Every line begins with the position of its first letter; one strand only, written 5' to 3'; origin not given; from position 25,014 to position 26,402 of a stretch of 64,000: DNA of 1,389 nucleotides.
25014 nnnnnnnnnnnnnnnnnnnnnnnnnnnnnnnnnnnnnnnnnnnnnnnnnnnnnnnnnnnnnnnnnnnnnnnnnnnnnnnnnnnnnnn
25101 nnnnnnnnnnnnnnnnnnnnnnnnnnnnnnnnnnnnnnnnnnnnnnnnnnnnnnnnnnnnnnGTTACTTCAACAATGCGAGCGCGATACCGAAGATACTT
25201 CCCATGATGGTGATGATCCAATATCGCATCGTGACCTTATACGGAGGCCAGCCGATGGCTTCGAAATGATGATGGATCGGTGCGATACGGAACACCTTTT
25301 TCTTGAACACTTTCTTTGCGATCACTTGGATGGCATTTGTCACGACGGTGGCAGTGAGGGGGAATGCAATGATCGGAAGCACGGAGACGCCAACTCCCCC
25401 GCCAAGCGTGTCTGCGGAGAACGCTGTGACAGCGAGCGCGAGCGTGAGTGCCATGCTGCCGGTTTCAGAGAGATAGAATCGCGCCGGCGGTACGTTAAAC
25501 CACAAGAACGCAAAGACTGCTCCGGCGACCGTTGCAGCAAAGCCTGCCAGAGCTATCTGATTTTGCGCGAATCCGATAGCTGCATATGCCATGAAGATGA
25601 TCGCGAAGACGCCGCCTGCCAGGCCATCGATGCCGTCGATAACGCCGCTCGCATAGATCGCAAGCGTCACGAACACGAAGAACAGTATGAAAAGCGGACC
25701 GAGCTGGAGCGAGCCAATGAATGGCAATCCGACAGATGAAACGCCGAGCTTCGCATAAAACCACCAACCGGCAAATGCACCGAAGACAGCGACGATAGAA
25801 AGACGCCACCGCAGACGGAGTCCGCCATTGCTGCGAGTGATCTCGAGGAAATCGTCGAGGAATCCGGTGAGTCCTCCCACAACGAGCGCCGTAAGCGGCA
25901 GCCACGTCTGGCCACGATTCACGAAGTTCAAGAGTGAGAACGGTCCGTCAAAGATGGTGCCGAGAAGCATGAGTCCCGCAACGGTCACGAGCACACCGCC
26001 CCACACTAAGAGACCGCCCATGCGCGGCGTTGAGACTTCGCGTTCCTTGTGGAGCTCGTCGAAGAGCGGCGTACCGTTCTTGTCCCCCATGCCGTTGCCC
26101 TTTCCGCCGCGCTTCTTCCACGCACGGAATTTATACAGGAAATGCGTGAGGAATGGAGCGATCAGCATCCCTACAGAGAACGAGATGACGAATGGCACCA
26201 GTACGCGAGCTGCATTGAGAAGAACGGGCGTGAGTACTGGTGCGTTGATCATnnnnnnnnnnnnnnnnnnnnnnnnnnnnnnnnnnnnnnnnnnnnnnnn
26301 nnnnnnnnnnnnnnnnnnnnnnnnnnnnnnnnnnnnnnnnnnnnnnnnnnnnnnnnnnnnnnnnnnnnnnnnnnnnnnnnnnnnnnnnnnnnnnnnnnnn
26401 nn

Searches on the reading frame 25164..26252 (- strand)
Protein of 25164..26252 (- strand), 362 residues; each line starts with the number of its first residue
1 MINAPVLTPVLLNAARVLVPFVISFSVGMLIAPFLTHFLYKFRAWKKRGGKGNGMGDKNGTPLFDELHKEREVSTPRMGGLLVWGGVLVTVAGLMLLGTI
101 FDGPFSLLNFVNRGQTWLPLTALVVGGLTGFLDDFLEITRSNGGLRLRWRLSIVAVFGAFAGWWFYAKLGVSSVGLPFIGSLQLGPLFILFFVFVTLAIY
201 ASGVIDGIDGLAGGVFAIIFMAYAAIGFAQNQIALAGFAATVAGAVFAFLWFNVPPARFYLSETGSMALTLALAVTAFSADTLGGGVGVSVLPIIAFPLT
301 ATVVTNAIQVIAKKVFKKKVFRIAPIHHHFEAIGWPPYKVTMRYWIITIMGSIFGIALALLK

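Call 5: search_protein_families(library=pfam, proteins=[window:25164-26252:-], max_evalue=0.01)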
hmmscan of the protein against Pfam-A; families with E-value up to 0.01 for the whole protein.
window:25164-26252:- (362 aa): 2 families
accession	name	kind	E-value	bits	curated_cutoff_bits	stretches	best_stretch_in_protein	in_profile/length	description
PF00953.26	Glycos_transf_4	-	1.1e-21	77.9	27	1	120-278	5-157/160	Glycosyl transferase family 4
PF13038.11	DUF3899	-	0.0091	16.8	23.4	0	19-95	10-86/88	Domain of unknown function (DUF3899)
